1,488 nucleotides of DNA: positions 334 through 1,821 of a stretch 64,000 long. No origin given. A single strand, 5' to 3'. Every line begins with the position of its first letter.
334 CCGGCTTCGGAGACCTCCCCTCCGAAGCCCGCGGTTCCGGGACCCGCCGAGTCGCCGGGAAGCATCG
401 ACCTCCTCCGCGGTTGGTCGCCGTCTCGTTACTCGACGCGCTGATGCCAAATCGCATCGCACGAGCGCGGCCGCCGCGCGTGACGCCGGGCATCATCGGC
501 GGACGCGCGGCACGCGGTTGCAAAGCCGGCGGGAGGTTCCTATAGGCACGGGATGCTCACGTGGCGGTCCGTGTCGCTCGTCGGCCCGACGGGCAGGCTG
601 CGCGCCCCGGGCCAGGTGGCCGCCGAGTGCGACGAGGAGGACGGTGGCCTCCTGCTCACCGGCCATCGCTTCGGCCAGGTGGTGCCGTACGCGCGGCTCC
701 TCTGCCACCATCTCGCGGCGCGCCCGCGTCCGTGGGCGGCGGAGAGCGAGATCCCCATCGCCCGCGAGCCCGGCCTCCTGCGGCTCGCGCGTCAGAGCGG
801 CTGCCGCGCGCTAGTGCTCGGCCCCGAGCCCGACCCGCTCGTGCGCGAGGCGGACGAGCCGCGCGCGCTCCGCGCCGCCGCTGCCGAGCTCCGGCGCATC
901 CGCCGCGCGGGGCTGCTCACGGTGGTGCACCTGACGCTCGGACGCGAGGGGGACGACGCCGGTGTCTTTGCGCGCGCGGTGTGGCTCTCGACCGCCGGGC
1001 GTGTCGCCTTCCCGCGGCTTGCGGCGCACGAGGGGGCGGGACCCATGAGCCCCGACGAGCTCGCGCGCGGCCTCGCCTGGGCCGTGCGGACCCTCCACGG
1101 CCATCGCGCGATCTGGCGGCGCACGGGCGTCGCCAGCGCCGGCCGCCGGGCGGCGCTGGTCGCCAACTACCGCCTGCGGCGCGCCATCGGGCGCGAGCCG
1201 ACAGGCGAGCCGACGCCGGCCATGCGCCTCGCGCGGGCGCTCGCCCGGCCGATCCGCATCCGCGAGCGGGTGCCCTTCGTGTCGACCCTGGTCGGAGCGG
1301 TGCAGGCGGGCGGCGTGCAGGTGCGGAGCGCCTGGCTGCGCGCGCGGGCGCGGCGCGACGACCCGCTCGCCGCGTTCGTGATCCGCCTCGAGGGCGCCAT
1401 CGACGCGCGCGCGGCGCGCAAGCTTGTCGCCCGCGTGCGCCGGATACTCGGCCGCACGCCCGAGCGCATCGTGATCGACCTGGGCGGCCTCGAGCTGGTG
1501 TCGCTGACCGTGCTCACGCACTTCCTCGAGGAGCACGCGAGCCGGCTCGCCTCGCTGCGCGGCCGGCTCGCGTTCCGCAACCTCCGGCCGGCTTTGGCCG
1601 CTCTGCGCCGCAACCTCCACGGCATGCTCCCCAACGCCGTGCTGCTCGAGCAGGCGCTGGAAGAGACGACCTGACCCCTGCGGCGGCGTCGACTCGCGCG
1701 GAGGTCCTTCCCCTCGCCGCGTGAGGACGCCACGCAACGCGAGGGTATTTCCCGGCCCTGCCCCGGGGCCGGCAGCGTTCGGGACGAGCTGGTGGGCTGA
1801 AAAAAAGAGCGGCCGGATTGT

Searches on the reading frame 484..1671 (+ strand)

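Call 50: search_protein_families(library=pfam, alignment_id=A4, max_evalue=0.00001)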
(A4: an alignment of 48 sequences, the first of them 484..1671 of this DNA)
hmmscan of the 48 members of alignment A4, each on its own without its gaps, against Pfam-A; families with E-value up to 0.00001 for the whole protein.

A. member 1, window:484-1671:+ (396 aa): 2 families
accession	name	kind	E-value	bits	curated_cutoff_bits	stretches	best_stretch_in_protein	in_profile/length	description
PF01740.26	STAS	-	6.2e-07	29.6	22.6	1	298-374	11-87/106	STAS domain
PF13466.11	STAS_2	-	1.4e-06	28.8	29.2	1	300-374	1-73/80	STAS domain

B. families by the number of members that match (of 48 scanned): 89 families (the first 25 are shown)
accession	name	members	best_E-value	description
PF13428.12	TPR_14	3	1.7e-08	Tetratricopeptide repeat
PF13561.12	adh_short_C2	2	1.7e-66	Enoyl-(Acyl carrier protein) reductase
PF00005.33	ABC_tran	2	2e-58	ABC transporter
PF00106.31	adh_short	2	3.3e-52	short chain dehydrogenase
PF14559.12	TPR_19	2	7.9e-17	Tetratricopeptide repeat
PF13304.12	AAA_21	2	4.2e-15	AAA domain, putative AbiEii toxin, Type IV TA system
PF00476.26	DNA_pol_A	1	1.5e-151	DNA polymerase family A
PF00490.27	ALAD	1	8.4e-149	Delta-aminolevulinic acid dehydratase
PF02504.20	FA_synthesis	1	2.3e-87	Fatty acid synthesis protein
PF09859.15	Oxygenase-NA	1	3e-77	Oxygenase, catalysing oxidative methylation of damaged DNA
PF01379.25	Porphobil_deam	1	2.6e-69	Porphobilinogen deaminase, dipyromethane cofactor binding domain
PF02602.20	HEM4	1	2e-67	Uroporphyrinogen-III synthase HemD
PF14238.11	DUF4340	1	5.9e-63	Domain of unknown function (DUF4340)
PF01018.28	GTP1_OBG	1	1.4e-61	GTP1/OBG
PF02739.22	5_3_exonuc_N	1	1.6e-58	5'-3' exonuclease, N-terminal resolvase-like domain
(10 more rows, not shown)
